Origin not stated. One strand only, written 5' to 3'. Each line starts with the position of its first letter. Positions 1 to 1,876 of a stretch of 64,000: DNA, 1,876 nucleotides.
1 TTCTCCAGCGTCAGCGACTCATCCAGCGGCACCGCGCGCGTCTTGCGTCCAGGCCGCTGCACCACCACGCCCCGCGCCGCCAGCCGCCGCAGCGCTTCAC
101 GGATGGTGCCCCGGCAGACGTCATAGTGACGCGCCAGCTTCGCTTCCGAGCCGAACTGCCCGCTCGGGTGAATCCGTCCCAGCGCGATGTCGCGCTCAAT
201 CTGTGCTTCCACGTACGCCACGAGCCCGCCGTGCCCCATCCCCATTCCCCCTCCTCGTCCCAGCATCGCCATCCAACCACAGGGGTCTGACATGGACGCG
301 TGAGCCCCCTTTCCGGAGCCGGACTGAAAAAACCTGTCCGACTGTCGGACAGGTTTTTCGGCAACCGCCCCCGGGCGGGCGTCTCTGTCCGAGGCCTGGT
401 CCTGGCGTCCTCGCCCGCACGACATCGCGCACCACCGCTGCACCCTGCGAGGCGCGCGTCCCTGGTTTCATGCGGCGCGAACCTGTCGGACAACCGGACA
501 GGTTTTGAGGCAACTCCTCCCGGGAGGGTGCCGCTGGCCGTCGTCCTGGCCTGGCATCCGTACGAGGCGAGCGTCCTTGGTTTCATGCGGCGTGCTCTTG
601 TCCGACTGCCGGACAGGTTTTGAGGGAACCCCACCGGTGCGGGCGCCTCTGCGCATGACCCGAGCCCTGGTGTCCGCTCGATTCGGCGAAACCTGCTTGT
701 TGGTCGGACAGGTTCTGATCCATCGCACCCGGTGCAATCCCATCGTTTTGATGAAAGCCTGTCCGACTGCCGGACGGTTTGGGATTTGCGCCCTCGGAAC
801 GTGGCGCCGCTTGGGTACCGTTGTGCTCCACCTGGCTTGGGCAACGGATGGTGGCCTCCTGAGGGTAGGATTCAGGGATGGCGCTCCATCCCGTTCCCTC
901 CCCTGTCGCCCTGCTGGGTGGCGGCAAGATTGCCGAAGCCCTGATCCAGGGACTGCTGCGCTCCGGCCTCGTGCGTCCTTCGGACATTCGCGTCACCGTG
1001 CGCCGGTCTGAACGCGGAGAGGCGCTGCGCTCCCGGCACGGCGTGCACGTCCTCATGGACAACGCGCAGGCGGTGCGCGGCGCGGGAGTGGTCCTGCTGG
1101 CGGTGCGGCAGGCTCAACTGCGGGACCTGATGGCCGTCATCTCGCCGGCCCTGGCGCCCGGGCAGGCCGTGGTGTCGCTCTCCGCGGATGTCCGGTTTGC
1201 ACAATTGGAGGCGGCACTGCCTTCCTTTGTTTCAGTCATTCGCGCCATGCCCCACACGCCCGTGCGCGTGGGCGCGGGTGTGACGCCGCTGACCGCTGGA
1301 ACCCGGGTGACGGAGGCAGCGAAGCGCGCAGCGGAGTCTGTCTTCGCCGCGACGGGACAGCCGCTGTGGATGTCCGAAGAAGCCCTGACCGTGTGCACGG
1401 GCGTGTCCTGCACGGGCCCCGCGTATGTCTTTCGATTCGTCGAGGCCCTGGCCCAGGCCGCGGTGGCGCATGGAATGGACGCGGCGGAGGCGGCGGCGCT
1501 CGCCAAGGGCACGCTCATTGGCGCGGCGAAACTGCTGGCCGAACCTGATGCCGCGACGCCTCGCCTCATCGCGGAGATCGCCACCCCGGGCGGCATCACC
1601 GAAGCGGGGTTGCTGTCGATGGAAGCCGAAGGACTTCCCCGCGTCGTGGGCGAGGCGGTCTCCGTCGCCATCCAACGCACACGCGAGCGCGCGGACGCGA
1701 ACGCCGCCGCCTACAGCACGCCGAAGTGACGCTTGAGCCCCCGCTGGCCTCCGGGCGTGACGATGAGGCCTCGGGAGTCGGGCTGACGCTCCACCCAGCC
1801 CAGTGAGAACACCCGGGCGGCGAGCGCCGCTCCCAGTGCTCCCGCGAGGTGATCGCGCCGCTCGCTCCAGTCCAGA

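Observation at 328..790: Five palindromic ~30-bp repeats filling the 630-bp GntR-proC divergent intergenic region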

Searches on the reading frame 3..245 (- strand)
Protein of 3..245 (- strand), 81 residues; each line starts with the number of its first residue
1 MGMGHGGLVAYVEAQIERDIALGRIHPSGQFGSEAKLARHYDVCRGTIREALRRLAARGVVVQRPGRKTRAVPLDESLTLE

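Call 31: search_protein_families(library=pfam, proteins=[window:3-245:-], max_evalue=0.01)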
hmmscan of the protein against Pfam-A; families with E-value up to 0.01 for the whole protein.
window:3-245:- (81 aa): 3 families
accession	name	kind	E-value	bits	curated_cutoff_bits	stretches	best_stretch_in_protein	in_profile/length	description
PF00392.27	GntR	-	8.7e-13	48.2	27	1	11-69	4-62/64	Bacterial regulatory proteins, gntR family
PF01978.25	TrmB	-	0.0015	18.8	25.6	1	36-74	27-65/68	Sugar-specific transcriptional regulator TrmB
PF14502.12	HTH_41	-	0.0055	16.6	25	1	37-67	12-43/48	Helix-turn-helix domain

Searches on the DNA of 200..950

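Call 79: search_rna_families(source=window, start=200, end=950, threshold=evalue, max_evalue=1)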
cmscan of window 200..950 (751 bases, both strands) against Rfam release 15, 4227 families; matches with E-value up to 1: 2.
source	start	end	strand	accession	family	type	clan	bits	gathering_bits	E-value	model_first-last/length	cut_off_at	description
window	602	707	+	RF01926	mir-981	Gene; miRNA;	-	22.8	51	0.00057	1-86/86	no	mir-981 microRNA precursor family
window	237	313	-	RF03009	malK-III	Cis-reg;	-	18.2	50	0.35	1-94/94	no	malK-III RNA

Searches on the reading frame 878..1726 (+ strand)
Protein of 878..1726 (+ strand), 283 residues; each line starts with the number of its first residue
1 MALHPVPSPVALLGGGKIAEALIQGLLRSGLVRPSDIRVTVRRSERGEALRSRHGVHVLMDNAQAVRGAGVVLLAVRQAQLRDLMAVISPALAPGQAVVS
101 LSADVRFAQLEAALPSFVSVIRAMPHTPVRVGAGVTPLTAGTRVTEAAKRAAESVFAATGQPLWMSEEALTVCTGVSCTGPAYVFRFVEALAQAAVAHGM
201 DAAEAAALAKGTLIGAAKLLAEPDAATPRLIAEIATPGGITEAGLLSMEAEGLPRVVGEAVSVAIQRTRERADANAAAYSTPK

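Call 7: find_encoding_contigs(protein=window:878-1726:+, flank=10000, max_places=10)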
Protein window:878-1726:+ (283 aa): no gene with exactly this product is on record in the collection.

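Call 30: search_protein_families(library=ncbifam, proteins=[window:878-1726:+], max_evalue=0.01)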
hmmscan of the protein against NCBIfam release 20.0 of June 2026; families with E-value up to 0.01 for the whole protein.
window:878-1726:+ (283 aa): 10 families
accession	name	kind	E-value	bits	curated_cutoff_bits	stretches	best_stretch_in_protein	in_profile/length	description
TIGR00112.1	proC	equivalog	2.5e-59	201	196.75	1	10-270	1-262/263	pyrroline-5-carboxylate reductase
NF005813.0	PRK07679.1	exception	3.7e-42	144.7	404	1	9-273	5-270/279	pyrroline-5-carboxylate reductase ProI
NF005814.0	PRK07680.1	equivalog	1.2e-33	116.5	278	1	10-274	3-262/275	late competence protein ComER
NF008839.0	PRK11880.2-4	equivalog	5.5e-28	98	288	1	10-270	4-251/252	pyrroline-5-carboxylate reductase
NF005384.0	PRK06928.1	exception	1.6e-21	77.1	301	1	10-261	4-256/277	pyrroline-5-carboxylate reductase ProG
NF005063.0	PRK06476.1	equivalog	5.4e-20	72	254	1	12-271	5-256/258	pyrroline-5-carboxylate reductase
NF005694.0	PRK07502.1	equivalog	5.9e-06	25.7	409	1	10-129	9-126/310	prephenate/arogenate dehydrogenase family protein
NF006083.0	PRK08229.1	equivalog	0.001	18.1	371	1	57-169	63-178/341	2-dehydropantoate 2-reductase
NF000944.0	PRK00094.2-2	equivalog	0.0089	14.9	603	0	59-105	81-126/371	NAD(P)H-dependent glycerol-3-phosphate dehydrogenase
NF006408.0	PRK08655.1-2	equivalog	0.0096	14.7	422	0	36-98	32-94/441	prephenate dehydrogenase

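Call 36: find_homologous_proteins(query=window:878-1726:+, max_evalue=1e-40)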
Query window:878-1726:+ (283 aa): 22 proteins with E <= 1e-40 among 8000 candidates.
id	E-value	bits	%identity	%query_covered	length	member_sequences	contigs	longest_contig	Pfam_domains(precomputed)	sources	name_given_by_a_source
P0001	6.5e-163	558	98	100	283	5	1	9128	PF14748.12,PF03807.24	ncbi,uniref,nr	ncbi:pyrroline-5-carboxylate reductase [Corallococcus sp. AB049A]|uniref:pyrroline-5-carboxylate red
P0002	1.3e-148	512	89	100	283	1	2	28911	PF14748.12,PF03807.24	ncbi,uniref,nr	ncbi:pyrroline-5-carboxylate reductase [Corallococcus carmarthensis]|uniref:Pyrroline-5-carboxylate 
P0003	2.2e-142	491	86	100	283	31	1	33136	PF14748.12,PF03807.24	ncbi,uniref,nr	ncbi:pyrroline-5-carboxylate reductase [Corallococcus sp. AB045]|uniref:pyrroline-5-carboxylate redu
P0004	5.3e-141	487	85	100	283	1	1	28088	PF14748.12,PF03807.24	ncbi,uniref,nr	ncbi:pyrroline-5-carboxylate reductase [Corallococcus aberystwythensis]|uniref:Pyrroline-5-carboxyla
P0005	2.0e-140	485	84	100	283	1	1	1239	PF14748.12,PF03807.24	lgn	-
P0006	2.0e-140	485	85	100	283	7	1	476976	PF14748.12,PF03807.24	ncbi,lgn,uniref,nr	ncbi:pyrroline-5-carboxylate reductase [Corallococcus caeni]|uniref:pyrroline-5-carboxylate reductas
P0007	5.9e-135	467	83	98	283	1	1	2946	PF14748.12,PF03807.24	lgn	-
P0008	1.0e-134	466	82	100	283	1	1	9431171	PF14748.12,PF03807.24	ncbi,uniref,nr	ncbi:pyrroline-5-carboxylate reductase [Corallococcus sp. EGB]|uniref:pyrroline-5-carboxylate reduct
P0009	2.3e-125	435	76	100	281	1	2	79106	PF14748.12,PF03807.24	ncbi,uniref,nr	ncbi:pyrroline-5-carboxylate reductase [Corallococcus praedator]|uniref:Pyrroline-5-carboxylate redu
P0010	3.2e-125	435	76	100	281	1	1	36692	PF14748.12,PF03807.24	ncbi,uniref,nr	ncbi:pyrroline-5-carboxylate reductase [Corallococcus sp. CA047B]|uniref:pyrroline-5-carboxylate red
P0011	3.6e-124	432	77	94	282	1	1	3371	PF14748.12,PF03807.24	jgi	jgi:pyrroline-5-carboxylate reductase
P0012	7.3e-124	431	75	100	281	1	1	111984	PF14748.12,PF03807.24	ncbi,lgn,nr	ncbi:MAG: pyrroline-5-carboxylate reductase [Myxococcaceae bacterium]|nr:MAG: pyrroline-5-carboxylat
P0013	3.8e-120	418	76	98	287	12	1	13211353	PF14748.12,PF03807.24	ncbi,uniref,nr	ncbi:pyrroline-5-carboxylate reductase [Pyxidicoccus parkwayensis]|uniref:Pyrroline-5-carboxylate re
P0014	1.8e-119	416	76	98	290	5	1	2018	PF14748.12,PF03807.24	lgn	-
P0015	2.9e-43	167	41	94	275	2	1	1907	PF14748.12,PF01210.30,PF03807.24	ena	-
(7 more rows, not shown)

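Call 37: find_encoding_contigs(protein=P0001, flank=6000, max_places=2)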
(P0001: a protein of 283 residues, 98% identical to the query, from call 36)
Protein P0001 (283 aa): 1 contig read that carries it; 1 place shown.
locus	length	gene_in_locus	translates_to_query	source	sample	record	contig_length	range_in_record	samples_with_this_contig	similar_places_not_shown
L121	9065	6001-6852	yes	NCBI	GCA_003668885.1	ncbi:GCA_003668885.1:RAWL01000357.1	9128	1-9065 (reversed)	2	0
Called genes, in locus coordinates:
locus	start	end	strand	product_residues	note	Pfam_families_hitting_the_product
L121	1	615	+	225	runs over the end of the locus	PF02661:Fic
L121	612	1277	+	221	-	-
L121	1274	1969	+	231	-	-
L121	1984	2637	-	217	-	PF00011:HSP20, PF17886:ArsA_HSP20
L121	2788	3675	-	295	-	PF02567:PhzC-PhzF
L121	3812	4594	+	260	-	PF04338:DUF481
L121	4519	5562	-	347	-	PF00392:GntR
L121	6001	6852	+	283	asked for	PF03807:F420_oxidored, PF14748:P5CR_dimer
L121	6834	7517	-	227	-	PF01022:HTH_5, PF12802:MarR_2 (weak), PF12840:HTH_20 (weak), PF13412:HTH_24 (faint)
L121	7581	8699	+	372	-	PF00067:p450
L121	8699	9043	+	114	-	PF03992:ABM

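Call 38: find_encoding_contigs(protein=P0002, flank=6000, max_places=2)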
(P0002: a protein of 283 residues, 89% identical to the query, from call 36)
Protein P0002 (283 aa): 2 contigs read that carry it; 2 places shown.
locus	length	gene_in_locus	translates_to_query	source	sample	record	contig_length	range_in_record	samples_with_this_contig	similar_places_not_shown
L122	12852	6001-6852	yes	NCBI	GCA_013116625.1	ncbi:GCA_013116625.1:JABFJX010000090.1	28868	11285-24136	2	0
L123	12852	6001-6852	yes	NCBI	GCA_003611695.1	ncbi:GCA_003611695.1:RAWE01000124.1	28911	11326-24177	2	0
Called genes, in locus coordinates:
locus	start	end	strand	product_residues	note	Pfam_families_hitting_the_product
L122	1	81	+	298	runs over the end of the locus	PF03705:CheR_N, PF01739:CheR, PF08242:Methyltransf_12 (faint)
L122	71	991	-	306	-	PF00781:DAGK_cat, PF19279:YegS_C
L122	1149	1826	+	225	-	PF02661:Fic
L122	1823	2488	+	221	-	-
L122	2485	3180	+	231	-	-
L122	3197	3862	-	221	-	PF00011:HSP20, PF17886:ArsA_HSP20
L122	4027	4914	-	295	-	PF02567:PhzC-PhzF, PF05544:Pro_racemase (weak)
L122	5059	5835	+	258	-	PF04338:DUF481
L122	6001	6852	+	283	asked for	PF03807:F420_oxidored, PF14748:P5CR_dimer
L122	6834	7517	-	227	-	PF01022:HTH_5, PF12802:MarR_2 (weak), PF12840:HTH_20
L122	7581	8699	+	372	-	PF00067:p450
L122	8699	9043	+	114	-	PF03992:ABM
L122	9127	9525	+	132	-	-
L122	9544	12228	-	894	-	PF17900:Peptidase_M1_N, PF01433:Peptidase_M1, PF11838:ERAP1_C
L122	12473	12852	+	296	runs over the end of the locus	PF13992:YecR (faint)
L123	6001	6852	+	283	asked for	PF03807:F420_oxidored, PF14748:P5CR_dimer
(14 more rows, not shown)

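Call 39: find_encoding_contigs(protein=P0008, flank=6000, max_places=2)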
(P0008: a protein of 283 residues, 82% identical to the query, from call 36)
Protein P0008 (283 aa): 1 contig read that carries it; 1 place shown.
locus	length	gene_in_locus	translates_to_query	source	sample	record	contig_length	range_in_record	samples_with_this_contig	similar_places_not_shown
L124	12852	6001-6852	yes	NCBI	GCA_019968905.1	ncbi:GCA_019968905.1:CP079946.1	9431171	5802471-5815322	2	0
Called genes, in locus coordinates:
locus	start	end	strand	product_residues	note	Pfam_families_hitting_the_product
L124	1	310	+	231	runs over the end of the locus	-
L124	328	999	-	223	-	PF00011:HSP20, PF17886:ArsA_HSP20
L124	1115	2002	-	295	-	PF02567:PhzC-PhzF, PF05544:Pro_racemase (faint)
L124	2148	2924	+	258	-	PF04338:DUF481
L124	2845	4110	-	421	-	PF00392:GntR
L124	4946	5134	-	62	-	-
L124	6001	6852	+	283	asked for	PF03807:F420_oxidored, PF14748:P5CR_dimer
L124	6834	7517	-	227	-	PF01022:HTH_5, PF01047:MarR (faint), PF12802:MarR_2 (weak), PF12840:HTH_20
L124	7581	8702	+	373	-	PF00067:p450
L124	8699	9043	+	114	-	PF03992:ABM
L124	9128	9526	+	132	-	-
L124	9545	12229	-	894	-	PF17900:Peptidase_M1_N, PF01433:Peptidase_M1, PF11838:ERAP1_C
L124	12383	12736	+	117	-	-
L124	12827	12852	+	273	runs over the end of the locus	PF00106:adh_short, PF13561:adh_short_C2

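Call 40: find_encoding_contigs(protein=P0013, flank=6000, max_places=2)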
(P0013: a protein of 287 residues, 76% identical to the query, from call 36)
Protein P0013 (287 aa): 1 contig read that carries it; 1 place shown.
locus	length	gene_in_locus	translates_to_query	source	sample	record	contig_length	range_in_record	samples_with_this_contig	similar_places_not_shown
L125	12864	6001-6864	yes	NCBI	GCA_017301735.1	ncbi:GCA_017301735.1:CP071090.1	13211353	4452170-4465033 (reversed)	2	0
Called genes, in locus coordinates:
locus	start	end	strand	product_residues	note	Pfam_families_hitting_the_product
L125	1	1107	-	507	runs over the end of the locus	PF22842:Pel9A-like_beta_helix, PF07602:DUF1565 (faint), PF13229:Beta_helix, PF05048:NosD (weak), PF13229:Beta_helix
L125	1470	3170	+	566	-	PF14344:DUF4397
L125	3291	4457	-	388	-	-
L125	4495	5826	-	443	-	-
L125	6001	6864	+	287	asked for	PF03807:F420_oxidored, PF14748:P5CR_dimer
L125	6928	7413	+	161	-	-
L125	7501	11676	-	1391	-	PF20720:nSTAND3, PF02985:HEAT (faint), PF13646:HEAT_2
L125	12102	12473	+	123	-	PF07291:MauE (weak), PF13564:DoxX_2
